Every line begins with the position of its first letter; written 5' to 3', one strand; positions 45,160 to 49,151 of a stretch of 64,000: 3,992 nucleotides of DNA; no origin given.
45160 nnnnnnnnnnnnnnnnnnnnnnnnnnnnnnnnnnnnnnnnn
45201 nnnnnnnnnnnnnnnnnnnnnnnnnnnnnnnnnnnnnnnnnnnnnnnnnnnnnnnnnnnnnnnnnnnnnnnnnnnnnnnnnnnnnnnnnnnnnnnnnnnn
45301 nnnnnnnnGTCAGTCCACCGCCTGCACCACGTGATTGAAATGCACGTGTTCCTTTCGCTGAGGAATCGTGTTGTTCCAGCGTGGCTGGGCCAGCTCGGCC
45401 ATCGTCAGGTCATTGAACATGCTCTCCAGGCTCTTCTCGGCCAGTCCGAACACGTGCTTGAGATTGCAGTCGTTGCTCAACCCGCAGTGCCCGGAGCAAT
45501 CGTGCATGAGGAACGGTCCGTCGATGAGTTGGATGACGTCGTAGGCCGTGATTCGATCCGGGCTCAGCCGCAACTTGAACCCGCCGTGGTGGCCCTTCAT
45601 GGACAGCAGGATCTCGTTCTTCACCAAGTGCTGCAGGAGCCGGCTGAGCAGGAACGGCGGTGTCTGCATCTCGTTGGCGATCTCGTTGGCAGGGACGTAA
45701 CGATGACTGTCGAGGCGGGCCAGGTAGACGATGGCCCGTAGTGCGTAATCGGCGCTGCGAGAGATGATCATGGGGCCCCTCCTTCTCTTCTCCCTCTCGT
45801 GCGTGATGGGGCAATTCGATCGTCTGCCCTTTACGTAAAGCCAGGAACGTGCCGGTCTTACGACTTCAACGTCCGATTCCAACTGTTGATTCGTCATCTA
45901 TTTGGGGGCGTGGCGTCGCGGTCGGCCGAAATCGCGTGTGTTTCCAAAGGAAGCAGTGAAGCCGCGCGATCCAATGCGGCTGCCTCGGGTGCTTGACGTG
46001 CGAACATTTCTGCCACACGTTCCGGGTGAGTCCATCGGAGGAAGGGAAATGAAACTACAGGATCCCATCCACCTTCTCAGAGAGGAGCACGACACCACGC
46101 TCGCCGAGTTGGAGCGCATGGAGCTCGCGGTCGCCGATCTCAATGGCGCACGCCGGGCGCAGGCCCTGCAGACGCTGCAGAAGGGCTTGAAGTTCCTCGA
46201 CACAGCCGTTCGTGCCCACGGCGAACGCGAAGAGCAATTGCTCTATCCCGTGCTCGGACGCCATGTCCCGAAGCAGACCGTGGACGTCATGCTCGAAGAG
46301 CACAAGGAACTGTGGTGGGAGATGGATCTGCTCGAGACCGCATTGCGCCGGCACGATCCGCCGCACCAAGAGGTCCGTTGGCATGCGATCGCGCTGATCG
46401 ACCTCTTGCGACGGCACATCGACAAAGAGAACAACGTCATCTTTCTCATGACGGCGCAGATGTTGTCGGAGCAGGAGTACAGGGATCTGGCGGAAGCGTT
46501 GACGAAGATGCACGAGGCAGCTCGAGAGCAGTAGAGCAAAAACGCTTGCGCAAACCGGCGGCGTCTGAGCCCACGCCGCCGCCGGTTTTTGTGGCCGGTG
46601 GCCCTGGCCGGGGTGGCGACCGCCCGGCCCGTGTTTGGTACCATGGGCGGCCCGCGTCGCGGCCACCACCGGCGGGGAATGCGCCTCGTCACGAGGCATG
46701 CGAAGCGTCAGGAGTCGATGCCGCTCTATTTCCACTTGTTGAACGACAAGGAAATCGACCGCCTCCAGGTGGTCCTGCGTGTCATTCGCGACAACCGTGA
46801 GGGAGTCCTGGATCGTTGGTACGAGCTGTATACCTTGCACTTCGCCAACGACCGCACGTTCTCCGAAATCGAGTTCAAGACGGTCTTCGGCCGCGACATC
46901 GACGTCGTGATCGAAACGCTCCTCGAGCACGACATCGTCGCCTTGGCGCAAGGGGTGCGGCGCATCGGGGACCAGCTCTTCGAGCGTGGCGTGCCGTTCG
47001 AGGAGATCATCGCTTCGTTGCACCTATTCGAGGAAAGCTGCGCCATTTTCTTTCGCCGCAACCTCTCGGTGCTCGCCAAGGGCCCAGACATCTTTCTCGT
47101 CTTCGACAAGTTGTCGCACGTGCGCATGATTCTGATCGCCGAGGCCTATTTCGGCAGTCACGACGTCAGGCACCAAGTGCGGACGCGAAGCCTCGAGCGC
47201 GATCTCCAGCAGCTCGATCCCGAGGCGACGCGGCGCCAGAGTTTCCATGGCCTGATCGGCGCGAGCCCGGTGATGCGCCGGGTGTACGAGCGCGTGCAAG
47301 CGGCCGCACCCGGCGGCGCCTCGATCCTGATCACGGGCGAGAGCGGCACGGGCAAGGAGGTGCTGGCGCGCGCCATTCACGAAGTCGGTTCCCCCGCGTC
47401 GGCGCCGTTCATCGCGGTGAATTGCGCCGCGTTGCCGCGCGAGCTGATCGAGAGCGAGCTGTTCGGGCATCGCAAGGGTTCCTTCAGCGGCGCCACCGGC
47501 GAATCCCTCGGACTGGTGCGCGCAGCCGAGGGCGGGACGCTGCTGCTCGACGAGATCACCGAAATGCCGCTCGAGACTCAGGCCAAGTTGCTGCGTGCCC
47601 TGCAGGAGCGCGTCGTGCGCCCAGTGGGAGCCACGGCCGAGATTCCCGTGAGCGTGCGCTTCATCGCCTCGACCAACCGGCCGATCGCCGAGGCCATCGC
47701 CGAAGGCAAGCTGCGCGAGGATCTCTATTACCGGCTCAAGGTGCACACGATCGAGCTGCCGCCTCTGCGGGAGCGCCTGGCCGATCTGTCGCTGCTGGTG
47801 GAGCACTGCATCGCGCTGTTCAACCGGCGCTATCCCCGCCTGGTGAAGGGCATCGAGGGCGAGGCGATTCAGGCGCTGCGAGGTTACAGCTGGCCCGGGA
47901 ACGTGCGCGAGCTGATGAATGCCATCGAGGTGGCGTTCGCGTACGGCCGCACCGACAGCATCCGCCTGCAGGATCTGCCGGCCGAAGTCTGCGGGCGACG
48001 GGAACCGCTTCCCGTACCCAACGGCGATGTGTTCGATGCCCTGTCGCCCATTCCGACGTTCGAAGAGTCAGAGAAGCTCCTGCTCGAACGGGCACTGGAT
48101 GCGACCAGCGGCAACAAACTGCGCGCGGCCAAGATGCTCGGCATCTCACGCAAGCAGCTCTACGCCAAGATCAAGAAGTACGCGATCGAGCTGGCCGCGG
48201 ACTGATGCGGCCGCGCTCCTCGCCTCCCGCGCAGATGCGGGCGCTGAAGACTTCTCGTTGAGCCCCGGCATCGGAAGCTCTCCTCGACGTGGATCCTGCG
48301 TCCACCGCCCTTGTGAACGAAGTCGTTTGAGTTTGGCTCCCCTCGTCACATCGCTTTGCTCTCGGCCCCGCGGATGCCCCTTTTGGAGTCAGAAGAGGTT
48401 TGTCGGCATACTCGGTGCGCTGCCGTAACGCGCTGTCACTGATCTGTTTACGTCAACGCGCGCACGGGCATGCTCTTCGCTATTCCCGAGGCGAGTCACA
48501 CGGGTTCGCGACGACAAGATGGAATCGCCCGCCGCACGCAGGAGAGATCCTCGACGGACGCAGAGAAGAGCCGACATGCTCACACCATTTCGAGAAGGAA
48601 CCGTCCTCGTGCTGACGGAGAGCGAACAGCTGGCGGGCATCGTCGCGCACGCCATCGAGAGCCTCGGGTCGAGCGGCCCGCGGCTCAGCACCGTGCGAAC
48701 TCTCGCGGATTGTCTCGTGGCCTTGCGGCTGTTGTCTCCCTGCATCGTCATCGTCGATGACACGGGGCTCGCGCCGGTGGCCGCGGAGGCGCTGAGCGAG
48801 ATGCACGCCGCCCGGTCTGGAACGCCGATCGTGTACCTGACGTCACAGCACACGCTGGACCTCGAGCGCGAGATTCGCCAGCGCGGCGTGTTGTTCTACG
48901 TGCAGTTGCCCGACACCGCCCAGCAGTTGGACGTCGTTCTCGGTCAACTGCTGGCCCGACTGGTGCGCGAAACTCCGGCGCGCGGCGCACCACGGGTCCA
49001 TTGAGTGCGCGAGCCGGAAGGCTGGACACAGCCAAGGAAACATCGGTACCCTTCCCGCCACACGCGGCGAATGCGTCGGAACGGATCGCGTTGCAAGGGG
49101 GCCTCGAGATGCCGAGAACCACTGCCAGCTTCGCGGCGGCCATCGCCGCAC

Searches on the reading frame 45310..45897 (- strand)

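Call 10: search_protein_families(library=pfam, proteins=[window:45310-45897:-], max_evalue=0.001)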
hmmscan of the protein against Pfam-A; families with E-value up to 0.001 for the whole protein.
window:45310-45897:- (195 aa): 1 family
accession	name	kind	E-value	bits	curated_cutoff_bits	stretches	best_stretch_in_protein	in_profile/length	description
PF02082.26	Rrf2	-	1.1e-27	97.2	30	1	45-171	1-131/132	Iron-dependent Transcriptional regulator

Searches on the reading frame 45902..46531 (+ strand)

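Call 10: search_protein_families(library=pfam, proteins=[window:45902-46531:+], max_evalue=0.001)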
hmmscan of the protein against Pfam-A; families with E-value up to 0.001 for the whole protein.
window:45902-46531:+ (210 aa): 1 family
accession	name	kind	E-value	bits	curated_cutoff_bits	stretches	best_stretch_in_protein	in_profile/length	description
PF01814.28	Hemerythrin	-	8e-19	68.8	25.3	1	54-181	1-124/127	Hemerythrin HHE cation binding domain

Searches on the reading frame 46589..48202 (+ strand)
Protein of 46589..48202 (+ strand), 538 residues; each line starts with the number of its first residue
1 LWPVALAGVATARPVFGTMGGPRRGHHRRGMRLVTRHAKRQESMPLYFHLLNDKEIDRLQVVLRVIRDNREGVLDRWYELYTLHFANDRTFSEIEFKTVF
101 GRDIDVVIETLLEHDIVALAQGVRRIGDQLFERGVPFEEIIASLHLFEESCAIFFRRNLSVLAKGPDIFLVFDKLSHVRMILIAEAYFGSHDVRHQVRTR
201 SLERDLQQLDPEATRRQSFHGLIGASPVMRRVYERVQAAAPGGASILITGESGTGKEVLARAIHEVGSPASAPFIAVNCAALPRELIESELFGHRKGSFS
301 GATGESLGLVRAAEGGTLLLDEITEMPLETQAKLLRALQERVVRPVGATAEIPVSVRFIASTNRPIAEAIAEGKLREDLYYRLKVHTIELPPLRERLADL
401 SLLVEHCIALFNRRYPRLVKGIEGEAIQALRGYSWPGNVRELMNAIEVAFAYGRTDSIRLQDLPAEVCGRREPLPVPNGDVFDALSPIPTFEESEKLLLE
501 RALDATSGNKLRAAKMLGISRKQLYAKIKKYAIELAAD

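Call 10: search_protein_families(library=pfam, proteins=[window:46589-48202:+], max_evalue=0.001)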
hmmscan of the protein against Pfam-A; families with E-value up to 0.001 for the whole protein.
window:46589-48202:+ (538 aa): 8 families
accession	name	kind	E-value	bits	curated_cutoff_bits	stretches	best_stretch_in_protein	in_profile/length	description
PF00158.32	Sigma54_activat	-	1e-64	217.7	20.2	1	222-388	1-167/168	Sigma-54 interaction domain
PF14532.12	Sigma54_activ_2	-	4.2e-22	79.3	25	1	223-393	1-138/138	Sigma-54 interaction domain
PF25601.1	AAA_lid_14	-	5.7e-20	71.4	27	1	394-470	1-77/87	AAA+ ATPase lid domain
PF02954.25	HTH_8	-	4.1e-13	49.3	22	1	491-531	2-42/42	Bacterial regulatory protein, Fis family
PF07728.20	AAA_5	-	1.2e-09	38.7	22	1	246-365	2-124/139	AAA domain (dynein-related subfamily)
PF01078.27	Mg_chelatase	-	8.2e-06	25.8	20.3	0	235-269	14-48/207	Magnesium chelatase, subunit ChlI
PF07726.17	AAA_3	-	1.8e-05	25.1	27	1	246-367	2-114/131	ATPase family associated with various cellular activities (AAA)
PF13191.12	AAA_16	-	0.00032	21.7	32.6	1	231-342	14-124/167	AAA ATPase domain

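Call 52: search_protein_families(library=ncbifam, proteins=[window:46589-48202:+], max_evalue=0.001)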
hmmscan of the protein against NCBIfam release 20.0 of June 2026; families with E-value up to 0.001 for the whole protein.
window:46589-48202:+ (538 aa): 30 families (the best 25 are shown)
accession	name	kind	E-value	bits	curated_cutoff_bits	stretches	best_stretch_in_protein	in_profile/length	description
NF041552.1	TF_PrdR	equivalog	3.5e-94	316.2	795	1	213-531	260-576/577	sigma-54 dependent transcriptional regulator PrdR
TIGR02915.1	PEP_resp_reg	equivalog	1.2e-91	307.8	502.6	1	199-533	119-444/445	PEP-CTERM-box response regulator transcription factor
NF008469.0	PRK11361.1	equivalog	8.1e-89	298.4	714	1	193-536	116-459/461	acetoacetate metabolism transcriptional regulator AtoC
NF038308.1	RNA_repair_RtcR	equivalog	2.4e-86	290.7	650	1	210-533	170-518/530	RNA repair transcriptional activator RtcR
TIGR01817.1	nifA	equivalog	1.4e-85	288.1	528.85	1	197-462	171-437/534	nif-specific transcriptional activator NifA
TIGR01818.1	ntrC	equivalog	3.3e-85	286.6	558.6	1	207-530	121-462/463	nitrogen regulation protein NR(I)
NF050807.1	TransRegFlbDCaul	equivalog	7.1e-82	275.6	750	1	220-532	118-439/454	sigma-54-dependent transcriptional regulator FlbD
NF041946.1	LuxO_transreg_Vib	equivalog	7.9e-80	268.9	800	1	212-467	125-380/463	quorum-sensing sigma-54 dependent transcriptional regulator LuxO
NF003451.0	PRK05022.1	equivalog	8.7e-80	268.9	476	1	193-531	159-508/512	nitric oxide reductase transcriptional regulator NorR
NF011695.0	PRK15115.1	equivalog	3.7e-79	266.5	763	1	202-533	118-438/445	two-component system response regulator GlrR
NF007689.0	PRK10365.1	equivalog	6.4e-79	265.8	760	1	216-529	135-440/441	sigma-54-dependent response regulator transcription factor ZraR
TIGR02329.1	propionate_PrpR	equivalog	5e-75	253.1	499.2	1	212-529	204-525/526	propionate catabolism operon regulatory protein PrpR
NF011953.0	PRK15424.1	equivalog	2.3e-70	237.7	703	1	209-531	208-534/538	propionate catabolism operon regulatory protein PrpR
NF041906.1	V4R_TF_MobR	exception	1e-69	235.5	999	1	219-531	231-544/544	phenol degradation transcriptional regulator MobR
NF011958.0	PRK15429.1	equivalog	5.2e-69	233.6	830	1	213-534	372-687/692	formate hydrogenlyase transcriptional activator FlhA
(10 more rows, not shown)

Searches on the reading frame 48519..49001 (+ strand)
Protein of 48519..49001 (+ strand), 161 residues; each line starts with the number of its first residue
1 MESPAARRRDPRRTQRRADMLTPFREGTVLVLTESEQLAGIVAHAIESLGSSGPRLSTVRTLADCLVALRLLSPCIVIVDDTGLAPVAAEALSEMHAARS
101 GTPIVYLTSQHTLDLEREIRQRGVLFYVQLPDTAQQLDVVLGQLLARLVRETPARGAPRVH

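Call 10: search_protein_families(library=pfam, proteins=[window:48519-49001:+], max_evalue=0.001)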
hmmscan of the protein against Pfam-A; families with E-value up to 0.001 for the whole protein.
window:48519-49001:+ (161 aa): 0 families

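Call 52: search_protein_families(library=ncbifam, proteins=[window:48519-49001:+], max_evalue=0.001)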
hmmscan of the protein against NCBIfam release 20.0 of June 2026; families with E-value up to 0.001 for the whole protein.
window:48519-49001:+ (161 aa): 0 families
